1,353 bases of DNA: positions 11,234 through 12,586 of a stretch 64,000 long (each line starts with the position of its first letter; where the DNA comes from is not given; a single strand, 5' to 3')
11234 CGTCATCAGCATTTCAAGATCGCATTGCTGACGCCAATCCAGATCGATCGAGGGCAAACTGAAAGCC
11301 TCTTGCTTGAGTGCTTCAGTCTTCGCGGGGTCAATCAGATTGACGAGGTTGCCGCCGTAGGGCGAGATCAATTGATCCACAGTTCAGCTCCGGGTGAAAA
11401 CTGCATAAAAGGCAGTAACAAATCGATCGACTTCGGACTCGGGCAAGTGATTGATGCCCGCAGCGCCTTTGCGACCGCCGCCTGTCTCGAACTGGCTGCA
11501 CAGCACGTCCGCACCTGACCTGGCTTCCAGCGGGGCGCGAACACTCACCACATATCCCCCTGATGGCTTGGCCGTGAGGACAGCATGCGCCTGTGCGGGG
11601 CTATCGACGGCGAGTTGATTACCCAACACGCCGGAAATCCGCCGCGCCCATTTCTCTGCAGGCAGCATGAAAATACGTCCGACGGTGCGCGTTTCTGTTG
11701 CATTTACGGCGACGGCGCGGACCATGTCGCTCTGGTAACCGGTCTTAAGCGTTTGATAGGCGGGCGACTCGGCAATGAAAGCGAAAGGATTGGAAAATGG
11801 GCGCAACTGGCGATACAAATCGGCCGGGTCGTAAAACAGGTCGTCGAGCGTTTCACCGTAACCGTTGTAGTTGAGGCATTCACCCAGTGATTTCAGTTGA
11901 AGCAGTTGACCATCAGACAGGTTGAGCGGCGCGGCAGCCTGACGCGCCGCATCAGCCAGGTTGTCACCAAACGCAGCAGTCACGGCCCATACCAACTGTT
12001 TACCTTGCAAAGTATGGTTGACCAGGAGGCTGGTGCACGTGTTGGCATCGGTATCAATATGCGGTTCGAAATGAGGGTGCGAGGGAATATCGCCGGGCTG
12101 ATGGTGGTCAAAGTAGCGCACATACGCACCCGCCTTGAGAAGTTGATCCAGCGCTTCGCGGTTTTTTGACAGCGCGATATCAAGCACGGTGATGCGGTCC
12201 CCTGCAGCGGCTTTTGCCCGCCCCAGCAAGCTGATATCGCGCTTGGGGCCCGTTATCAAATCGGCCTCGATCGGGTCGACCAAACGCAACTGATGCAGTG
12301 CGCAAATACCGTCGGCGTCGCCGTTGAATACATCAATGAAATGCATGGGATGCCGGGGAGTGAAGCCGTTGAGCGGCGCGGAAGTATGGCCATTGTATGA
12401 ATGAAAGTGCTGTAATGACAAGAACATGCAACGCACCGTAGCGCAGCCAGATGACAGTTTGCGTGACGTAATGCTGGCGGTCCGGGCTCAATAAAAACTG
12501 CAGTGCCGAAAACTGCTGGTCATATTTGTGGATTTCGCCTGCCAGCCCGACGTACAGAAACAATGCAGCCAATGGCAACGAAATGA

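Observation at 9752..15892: Four translationally coupled genes fused onto pilMNOPQ-aroK: secreted beta-helix, 3xVanZ membrane protein, DHH/DHHA1 phosphoesterase, APS kinase (candidate PAPS/pAp-cycling envelope-modification module with no visible sulfotransferase)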

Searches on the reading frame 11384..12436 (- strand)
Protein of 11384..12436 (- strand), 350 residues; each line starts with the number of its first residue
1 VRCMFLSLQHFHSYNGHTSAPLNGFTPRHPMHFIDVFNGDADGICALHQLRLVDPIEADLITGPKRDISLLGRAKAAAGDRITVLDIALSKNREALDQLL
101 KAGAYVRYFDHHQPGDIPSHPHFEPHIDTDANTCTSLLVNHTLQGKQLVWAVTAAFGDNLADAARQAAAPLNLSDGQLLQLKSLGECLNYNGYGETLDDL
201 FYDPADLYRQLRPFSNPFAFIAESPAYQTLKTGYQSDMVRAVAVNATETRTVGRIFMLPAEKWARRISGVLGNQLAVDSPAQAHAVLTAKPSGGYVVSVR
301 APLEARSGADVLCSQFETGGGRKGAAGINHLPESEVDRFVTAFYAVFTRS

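Call 4: search_protein_families(library=pfam, proteins=[window:11384-12436:-], max_evalue=0.01)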
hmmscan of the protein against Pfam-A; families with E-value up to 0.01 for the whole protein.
window:11384-12436:- (350 aa): 1 family
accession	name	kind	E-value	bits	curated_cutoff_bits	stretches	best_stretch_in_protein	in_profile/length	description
PF01368.27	DHH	-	0.00071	20.3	28.1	1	38-144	9-103/125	DHH family, N-terminal domain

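Call 5: search_protein_families(library=ncbifam, proteins=[window:11384-12436:-], max_evalue=0.01)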
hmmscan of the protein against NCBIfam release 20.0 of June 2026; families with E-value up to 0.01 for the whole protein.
window:11384-12436:- (350 aa): 1 family
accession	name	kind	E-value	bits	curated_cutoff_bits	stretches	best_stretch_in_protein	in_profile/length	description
TIGR00644.1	recJ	equivalog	0.0087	14.4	396.9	0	250-346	325-421/546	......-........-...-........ exonuclease RecJ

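Call 7: search_solved_structures(query=window:11384-12436:-, max_evalue=1, show_alignments=2)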
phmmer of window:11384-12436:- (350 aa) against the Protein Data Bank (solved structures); distinct sequences matched with E-value up to 1: 2.
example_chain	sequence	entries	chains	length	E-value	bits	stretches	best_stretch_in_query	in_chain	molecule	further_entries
5f54_A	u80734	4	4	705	0.0089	18.8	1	75-152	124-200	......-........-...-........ exonuclease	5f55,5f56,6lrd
3dtt_A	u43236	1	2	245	0.48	13.1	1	117-181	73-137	NADP oxidoreductase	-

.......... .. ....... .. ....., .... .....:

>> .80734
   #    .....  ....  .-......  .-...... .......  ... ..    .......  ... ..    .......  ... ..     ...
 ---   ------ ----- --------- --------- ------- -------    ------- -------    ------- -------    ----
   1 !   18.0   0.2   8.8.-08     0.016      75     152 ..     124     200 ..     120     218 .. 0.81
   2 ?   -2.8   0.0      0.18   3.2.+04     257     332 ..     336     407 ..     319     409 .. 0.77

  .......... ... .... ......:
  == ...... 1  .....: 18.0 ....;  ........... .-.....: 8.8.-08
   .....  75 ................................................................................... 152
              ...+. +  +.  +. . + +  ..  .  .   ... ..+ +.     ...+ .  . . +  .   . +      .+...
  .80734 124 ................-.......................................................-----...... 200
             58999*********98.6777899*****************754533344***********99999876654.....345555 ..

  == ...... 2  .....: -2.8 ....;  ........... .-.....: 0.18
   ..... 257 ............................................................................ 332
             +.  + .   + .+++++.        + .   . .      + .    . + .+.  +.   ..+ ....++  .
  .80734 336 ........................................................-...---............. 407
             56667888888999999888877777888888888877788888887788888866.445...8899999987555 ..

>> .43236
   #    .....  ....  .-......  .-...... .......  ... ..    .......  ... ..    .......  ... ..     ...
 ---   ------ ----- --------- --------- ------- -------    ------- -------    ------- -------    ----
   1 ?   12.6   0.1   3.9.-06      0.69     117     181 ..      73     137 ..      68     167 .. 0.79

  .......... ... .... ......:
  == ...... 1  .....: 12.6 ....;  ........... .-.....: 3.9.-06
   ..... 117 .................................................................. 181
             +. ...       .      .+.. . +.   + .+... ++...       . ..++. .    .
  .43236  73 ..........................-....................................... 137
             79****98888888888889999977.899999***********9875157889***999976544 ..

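Call 13: find_homologous_proteins(query=window:11384-12346:-, max_evalue=0.001)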
Query window:11384-12346:- (320 aa): 7968 proteins with E <= 0.001 among 8000 candidates; the best 120 are listed.
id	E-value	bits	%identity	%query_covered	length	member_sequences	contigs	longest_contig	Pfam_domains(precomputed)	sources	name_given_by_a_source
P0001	1.3e-212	723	100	100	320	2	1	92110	-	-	-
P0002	1.9e-212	722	100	100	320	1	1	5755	-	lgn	-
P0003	1.1e-202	690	94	100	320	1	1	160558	-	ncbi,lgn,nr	ncbi:MAG: acetyltransferase [Thiobacillus sp.]|nr:acetyltransferase [Thiobacillus sp.]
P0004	1.5e-202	690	94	100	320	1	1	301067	-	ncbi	ncbi:MAG: acetyltransferase [Thiobacillus sp.]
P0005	1.9e-202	690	95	100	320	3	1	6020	-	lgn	-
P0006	6.0e-191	652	89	100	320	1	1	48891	-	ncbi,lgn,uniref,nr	ncbi:MAG: acetyltransferase [Sulfuriferula multivorans]|uniref:Acetyltransferase n=1 Tax=Sulfuriferu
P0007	3.1e-187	640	87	100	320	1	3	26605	-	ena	-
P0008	1.8e-184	631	87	99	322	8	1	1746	-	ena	-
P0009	3.1e-183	626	86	100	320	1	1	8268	-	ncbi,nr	ncbi:MAG: DHH family phosphoesterase [Thiobacillus sp.]|nr:DHH family phosphoesterase [Thiobacillus 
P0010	1.2e-180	618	85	100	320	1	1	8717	-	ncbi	-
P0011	1.5e-180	618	84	100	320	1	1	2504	-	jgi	jgi:hypothetical protein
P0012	1.6e-180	618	85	99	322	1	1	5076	-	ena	-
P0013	5.6e-180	616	85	99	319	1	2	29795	-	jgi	jgi:hypothetical protein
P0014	1.6e-179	614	85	99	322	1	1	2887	-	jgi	jgi:hypothetical protein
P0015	5.0e-179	613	84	98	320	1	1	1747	-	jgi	-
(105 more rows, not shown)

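Call 23: search_protein_representatives(protein=window:11384-12346:-)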
Query: 320 residues. Proteins with E-value up to 0.001 (for the whole library): 1084; up to 1e-10: 732; up to 1e-30: 278. The best 150 are listed.
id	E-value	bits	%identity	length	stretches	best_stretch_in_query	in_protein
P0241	2.7e-109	381.9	57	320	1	5-318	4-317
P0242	1.5e-99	349.9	53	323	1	2-315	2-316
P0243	3.1e-95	335.7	51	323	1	4-315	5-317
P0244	1.0e-93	330.7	51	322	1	2-318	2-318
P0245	2.0e-92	326.5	51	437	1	4-318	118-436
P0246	7.2e-90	318.1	50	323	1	2-314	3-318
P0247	9.7e-90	317.7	48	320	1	4-317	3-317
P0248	1.7e-89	316.8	50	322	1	2-318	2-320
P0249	1.2e-87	310.8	49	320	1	1-310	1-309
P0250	2.5e-87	309.7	48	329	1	6-319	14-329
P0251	2.9e-87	309.5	49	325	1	1-318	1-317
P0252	4.1e-87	309.0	46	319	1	2-317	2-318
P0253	1.0e-86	307.8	50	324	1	6-317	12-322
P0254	1.2e-86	307.5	49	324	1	4-317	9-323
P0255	6.9e-86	305.0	50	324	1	6-316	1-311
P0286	6.8e-74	265.6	45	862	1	4-316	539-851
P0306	7.7e-69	249.0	39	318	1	4-317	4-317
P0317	4.1e-66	240.1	44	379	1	1-293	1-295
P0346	6.9e-60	219.6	42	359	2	42-317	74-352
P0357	1.0e-57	212.5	42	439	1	5-314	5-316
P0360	2.1e-57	211.5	37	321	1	4-317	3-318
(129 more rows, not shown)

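Call 24: search_protein_families(library=pfam, proteins=[P0286, P0245, P0357, P0317, P0346, P0241, P0306, P0360], max_evalue=0.01)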
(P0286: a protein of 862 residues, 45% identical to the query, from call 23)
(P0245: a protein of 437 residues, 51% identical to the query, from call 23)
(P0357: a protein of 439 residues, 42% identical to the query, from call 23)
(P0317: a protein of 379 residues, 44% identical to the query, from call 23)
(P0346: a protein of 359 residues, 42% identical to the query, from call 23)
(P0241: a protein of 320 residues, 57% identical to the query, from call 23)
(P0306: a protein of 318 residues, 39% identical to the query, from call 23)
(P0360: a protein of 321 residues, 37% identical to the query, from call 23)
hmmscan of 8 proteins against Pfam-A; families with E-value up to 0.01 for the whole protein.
P0286 (862 aa): 3 families
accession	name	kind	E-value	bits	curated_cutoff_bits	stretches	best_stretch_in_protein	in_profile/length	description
PF13671.12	AAA_33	-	1.5e-35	123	27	1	372-508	1-143/143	AAA domain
PF01636.29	APH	-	0.00013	22.2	23.2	1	158-304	94-230/239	Phosphotransferase enzyme family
PF06414.18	Zeta_toxin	-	0.0014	18.6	22.3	1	366-487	12-147/199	Zeta toxin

P0245 (437 aa): 0 families

P0357 (439 aa): 1 family
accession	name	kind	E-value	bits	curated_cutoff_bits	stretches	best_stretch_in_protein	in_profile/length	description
PF02272.25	DHHA1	-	8.9e-06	26.5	25.9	1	244-319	21-100/102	DHHA1 domain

P0317 (379 aa): 0 families

P0346 (359 aa): 1 family
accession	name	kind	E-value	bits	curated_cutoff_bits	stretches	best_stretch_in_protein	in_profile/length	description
PF02272.25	DHHA1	-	3.5e-05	24.6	25.9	1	276-353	21-101/102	DHHA1 domain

P0241 (320 aa): 2 families
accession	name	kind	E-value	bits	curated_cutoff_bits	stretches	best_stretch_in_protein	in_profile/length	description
PF02272.25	DHHA1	-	0.0011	19.8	25.9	1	230-317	11-101/102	DHHA1 domain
PF01368.27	DHH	-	0.0043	17.8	28.1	1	7-112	9-102/125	DHH family, N-terminal domain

P0306 (318 aa): 3 families
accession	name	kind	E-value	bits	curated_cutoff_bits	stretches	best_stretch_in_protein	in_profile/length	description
PF01368.27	DHH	-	0.00033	21.4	28.1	1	8-112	9-101/125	DHH family, N-terminal domain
PF08743.15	Nse4_C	-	0.00061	20.4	26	0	156-173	7-24/89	Nse4 C-terminal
PF02272.25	DHHA1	-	0.0017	19.2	25.9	1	232-299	11-82/102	DHHA1 domain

P0360 (321 aa): 2 families
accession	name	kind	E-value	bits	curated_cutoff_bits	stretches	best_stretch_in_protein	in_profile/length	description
PF02272.25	DHHA1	-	8.7e-07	29.8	25.9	1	251-317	29-99/102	DHHA1 domain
PF01368.27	DHH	-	1.3e-05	25.9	28.1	1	2-114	4-104/125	DHH family, N-terminal domain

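Call 26: find_related_loci(query=A1, collection=genome_contigs, flank=10000)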
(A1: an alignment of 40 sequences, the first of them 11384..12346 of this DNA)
Query A1 (320 aa) in genome_contigs; peptide patterns used: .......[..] (x = any residue, [..] = any of these).
600 stretches matched a pattern (row limit reached: there are more); 577 encode a relative of the query (tblastn E <= 1e-3); the best 80 are kept; 80 distinct loci.
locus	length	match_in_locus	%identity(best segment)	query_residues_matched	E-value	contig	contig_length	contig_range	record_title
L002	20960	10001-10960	81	1-320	1e-179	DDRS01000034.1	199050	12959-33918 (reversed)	MAG TPA_asm: Thiobacillus denitrificans isolate UBA2410 UBA2410_contig_689, whole genome shotgun sequence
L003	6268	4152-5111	81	1-320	0e+0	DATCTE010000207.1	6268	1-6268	MAG TPA_asm: Thiobacillus sp. isolate SMAG_U7323 k141_24123, whole genome shotgun sequence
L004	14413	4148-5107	82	1-320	1e-172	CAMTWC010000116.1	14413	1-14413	MAG: uncultured Gammaproteobacteria bacterium isolate G05_MAG_00002 genome assembly, contig: G05_MAG_00002_000000000053,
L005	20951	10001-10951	80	1-317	4e-171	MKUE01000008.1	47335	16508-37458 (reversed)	MAG: Thiobacillus sp. 65-1059 scnpilot_expt_750_p_scaffold_1151, whole genome shotgun sequence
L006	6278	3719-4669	80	1-317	3e-171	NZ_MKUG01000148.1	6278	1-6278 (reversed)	MAG: Thiobacillus sp. 65-1402 scnpilot_p_inoc_sub60_scaffold_505, whole genome shotgun sequence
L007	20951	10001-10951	80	1-317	2e-169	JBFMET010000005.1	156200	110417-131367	MAG: Pseudomonadota bacterium isolate MAG252 MAG252_5, whole genome shotgun sequence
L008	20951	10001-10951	80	1-317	5e-169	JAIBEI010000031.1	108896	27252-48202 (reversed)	MAG: Thiobacillus sp. isolate A191_metabat.bin.2 A191_k141_746, whole genome shotgun sequence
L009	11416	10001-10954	76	3-320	4e-168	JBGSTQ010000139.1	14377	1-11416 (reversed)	MAG: Thiobacillaceae bacterium isolate JTS-AC214 k141_3481128, whole genome shotgun sequence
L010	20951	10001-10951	77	1-317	8e-165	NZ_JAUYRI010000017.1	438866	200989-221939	MAG: Thiobacillus sp. isolate C5_concoct.bin.9 C5_k141_288293, whole genome shotgun sequence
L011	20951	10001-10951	80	1-317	5e-162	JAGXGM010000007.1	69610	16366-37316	MAG: Hydrogenophilales bacterium isolate LH_M39 k141_127537, whole genome shotgun sequence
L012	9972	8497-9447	80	1-317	9e-162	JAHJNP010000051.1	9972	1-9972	MAG: Gammaproteobacteria bacterium isolate Old_saline_glass_biofilm.mb.6 Old_saline_glass_bi.mb.6_k141_9703, whole genom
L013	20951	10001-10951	79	1-317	4e-161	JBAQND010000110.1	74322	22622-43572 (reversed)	MAG: Thiobacillus sp. isolate MFD12042_ilm_asm_bin11 k127_1520, whole genome shotgun sequence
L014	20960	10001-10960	67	1-317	9e-139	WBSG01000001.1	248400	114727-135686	Betaproteobacteria bacterium SCN2 NODE_9_length_248400_cov_54.366513, whole genome shotgun sequence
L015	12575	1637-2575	63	4-317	1e-130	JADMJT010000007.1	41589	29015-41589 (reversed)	MAG: Burkholderiales bacterium isolate MAG_47 NODE_993_length_41589_cov_106.140993, whole genome shotgun sequence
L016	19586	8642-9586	61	3-317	6e-127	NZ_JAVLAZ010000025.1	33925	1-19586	MAG: Thiohalophilus sp. isolate Uz-K9-05 NODE_220_length_33925_cov_10.323354, whole genome shotgun sequence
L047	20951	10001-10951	55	1-317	1e-113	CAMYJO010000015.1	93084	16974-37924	MAG: uncultured Gammaproteobacteria bacterium isolate ES_Gamma_034 genome assembly, contig: scaffold_245, whole genome s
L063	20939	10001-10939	57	1-313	3e-111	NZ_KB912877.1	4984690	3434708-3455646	Methylobacter marinus A45 MetmaDRAFT_scaffold1.1, whole genome shotgun sequence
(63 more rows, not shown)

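Call 40: search_solved_structures(query=A1, max_evalue=10, show_alignments=2)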
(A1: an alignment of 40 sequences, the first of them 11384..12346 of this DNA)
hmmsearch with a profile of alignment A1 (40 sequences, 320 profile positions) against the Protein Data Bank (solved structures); distinct sequences matched with E-value up to 10: 12.
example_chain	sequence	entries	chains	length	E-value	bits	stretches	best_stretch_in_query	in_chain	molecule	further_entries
9wbu_B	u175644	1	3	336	0.0037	19.8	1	243-297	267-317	Bifunctional oligoribonuclease and PAP phosphatase NrnA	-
5jju_A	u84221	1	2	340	0.0038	19.8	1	243-297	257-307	Uncharacterized protein Rv2837c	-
5cet_A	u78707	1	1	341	0.0038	19.8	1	243-297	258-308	Bifunctional oligoribonuclease and PAP phosphatase NrnA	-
6mtz_A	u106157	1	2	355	0.005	19.4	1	40-118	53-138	HepC.19480.a.B1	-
1ir6_A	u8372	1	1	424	0.0052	19.3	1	61-89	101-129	exonuclease RecJ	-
4ls9_A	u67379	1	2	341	0.0092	18.5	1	245-299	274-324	DHH family protein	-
2zxo_A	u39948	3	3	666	0.016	17.7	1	61-88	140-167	Single-stranded DNA specific exonuclease RecJ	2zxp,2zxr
5f54_A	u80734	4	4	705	0.024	17.2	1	48-88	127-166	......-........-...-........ exonuclease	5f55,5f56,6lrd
5ghr_A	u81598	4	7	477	0.16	14.4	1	279-316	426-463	SsDNA-specific exonuclease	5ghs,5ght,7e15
9jj8_F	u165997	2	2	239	0.62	12.5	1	264-298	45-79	Light harvesting protein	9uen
6s6h_A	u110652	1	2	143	0.7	12.3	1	202-290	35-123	Chromosome-partitioning protein ParB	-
6t1f_A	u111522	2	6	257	1.2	11.6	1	177-290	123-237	Chromosome-partitioning protein ParB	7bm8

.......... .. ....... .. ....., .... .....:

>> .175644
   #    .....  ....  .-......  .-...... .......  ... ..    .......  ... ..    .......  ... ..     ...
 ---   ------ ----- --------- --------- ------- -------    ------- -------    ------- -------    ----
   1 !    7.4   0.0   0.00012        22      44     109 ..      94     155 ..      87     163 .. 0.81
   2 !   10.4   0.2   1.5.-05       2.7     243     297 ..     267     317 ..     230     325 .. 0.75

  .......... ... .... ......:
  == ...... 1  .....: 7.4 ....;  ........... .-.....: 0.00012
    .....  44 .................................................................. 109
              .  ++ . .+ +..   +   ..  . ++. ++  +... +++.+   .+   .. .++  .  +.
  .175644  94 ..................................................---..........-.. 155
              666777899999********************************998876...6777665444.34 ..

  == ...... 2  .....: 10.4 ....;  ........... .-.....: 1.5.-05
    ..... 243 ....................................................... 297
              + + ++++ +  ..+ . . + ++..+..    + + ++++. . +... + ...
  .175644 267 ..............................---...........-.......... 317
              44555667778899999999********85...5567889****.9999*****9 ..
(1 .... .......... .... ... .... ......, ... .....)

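Call 46: predict_structure(alignment_id=A1)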
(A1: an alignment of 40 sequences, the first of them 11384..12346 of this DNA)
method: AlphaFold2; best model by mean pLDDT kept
length: 320 residues; sequences in the alignment: 40
mean_pLDDT: 97.4   pTM: 0.92
mean pLDDT of the five models: 97.4, 97.4, 97.2, 97.1, 96.9
residues with pLDDT >= 90: 318; 70-90: 1; 50-70: 1; < 50: 0
segments of 3 or more residues with pLDDT < 50: none
pLDDT, mean of each block of 10 residues (from residue 1): 98 99 98 95 98 98 98 99 97 98 97 98 98 98 98 98 96 98 98 98 98 98 97 96 97 98 96 96 97 96 98 92
secondary structure, 60 per line:
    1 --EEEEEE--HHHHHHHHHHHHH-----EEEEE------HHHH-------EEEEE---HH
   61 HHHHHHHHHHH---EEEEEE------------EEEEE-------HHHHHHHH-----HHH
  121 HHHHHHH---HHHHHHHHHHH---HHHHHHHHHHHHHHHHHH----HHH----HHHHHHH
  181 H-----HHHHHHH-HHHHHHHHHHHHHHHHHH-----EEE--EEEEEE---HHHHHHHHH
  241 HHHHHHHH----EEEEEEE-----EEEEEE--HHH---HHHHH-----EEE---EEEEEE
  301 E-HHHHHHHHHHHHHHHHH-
elements in order: E3-8 H11-23 E29-33 H40-43 E51-55 H59-71 E75-80 E93-97 H105-112 H118-127 H131-141 H145-162 H174-181 H187-193 H195-212 E218-220 E223-228 H232-248 E253-259 E265-270 H279-283 E289-291 E295-301 H303-319

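Call 49: fold_search(model_id=the predicted structure, library=pdb)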
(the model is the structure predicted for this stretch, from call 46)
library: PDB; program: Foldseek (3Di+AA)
matches with E <= 10: 837; with E <= 0.001: 70
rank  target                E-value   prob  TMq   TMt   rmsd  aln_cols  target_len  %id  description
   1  8a8k_B                4.7e-14  1.00  0.73  0.74   4.1       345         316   12  PAP phosphatase from Methanothermococcus thermolithotrophicus refined to 3.1 A (released 2023-04-26)
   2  8a8k_A                4.7e-14  1.00  0.73  0.74   4.1       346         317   12  PAP phosphatase from Methanothermococcus thermolithotrophicus refined to 3.1 A (released 2023-04-26)
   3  7bih_A                3.6e-12  1.00  0.66  0.49   7.7       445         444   14  Crystal structure of RecJ-Cdc45 from Methanothermobacter Thermoautotrophicus in the closed state. (released 2022-07-27)
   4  7bjq_A                5.9e-12  1.00  0.60  0.45  10.6       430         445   15  Crystal structure of RecJCdc45 from Methanothermobacter thermoautotroficus in complex with ssDNA (released 2022-07-27)
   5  7bih_B                6.2e-12  1.00  0.62  0.47   8.2       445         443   13  Crystal structure of RecJ-Cdc45 from Methanothermobacter Thermoautotrophicus in the closed state. (released 2022-07-27)
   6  7bhi_A                1.0e-11  1.00  0.63  0.48  12.3       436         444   15  Crystal structure of RecJ-Cdc45 from Methanothermobacter Thermoautotrophicus (released 2022-07-20)
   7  7bhi_B                2.6e-11  1.00  0.63  0.47  12.2       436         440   15  Crystal structure of RecJ-Cdc45 from Methanothermobacter Thermoautotrophicus (released 2022-07-20)
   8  7e15_A                3.5e-11  1.00  0.47  0.35  12.0       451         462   14  Protein ternary complex working for DNA replication initiation (released 2021-10-06)
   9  6lrd_A                7.1e-11  1.00  0.59  0.31   8.4       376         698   15  Structure of RecJ complexed with a 5'-P-dSpacer-modified ssDNA (released 2020-08-26)
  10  5x4h                  8.5e-11  1.00  0.57  0.41  11.4       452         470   13  The crystal structure of Pyrococcus furiosus RecJ (wild-type) (released 2018-02-14)
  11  5f54                  1.0e-10  1.00  0.56  0.30   7.5       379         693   15  Structure of RecJ complexed with dTMP (released 2016-06-15)
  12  7yik_B                1.1e-10  1.00  0.68  0.53   5.4       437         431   13  The structure of archaeal nuclease RecJ2 from Methanocaldococcus jannaschii (released 2023-07-19)
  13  5f56_A                1.1e-10  1.00  0.58  0.30   7.5       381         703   16  Structure of RecJ complexed with DNA and SSB-ct (released 2016-06-15)
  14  1ir6                  2.2e-10  1.00  0.59  0.51   7.2       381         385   16  Crystal structure of exonuclease RecJ bound to manganese (released 2002-05-15)
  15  5f55_A                2.4e-10  1.00  0.57  0.30   7.6       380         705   14  Structure of RecJ complexed with DNA (released 2016-06-15)
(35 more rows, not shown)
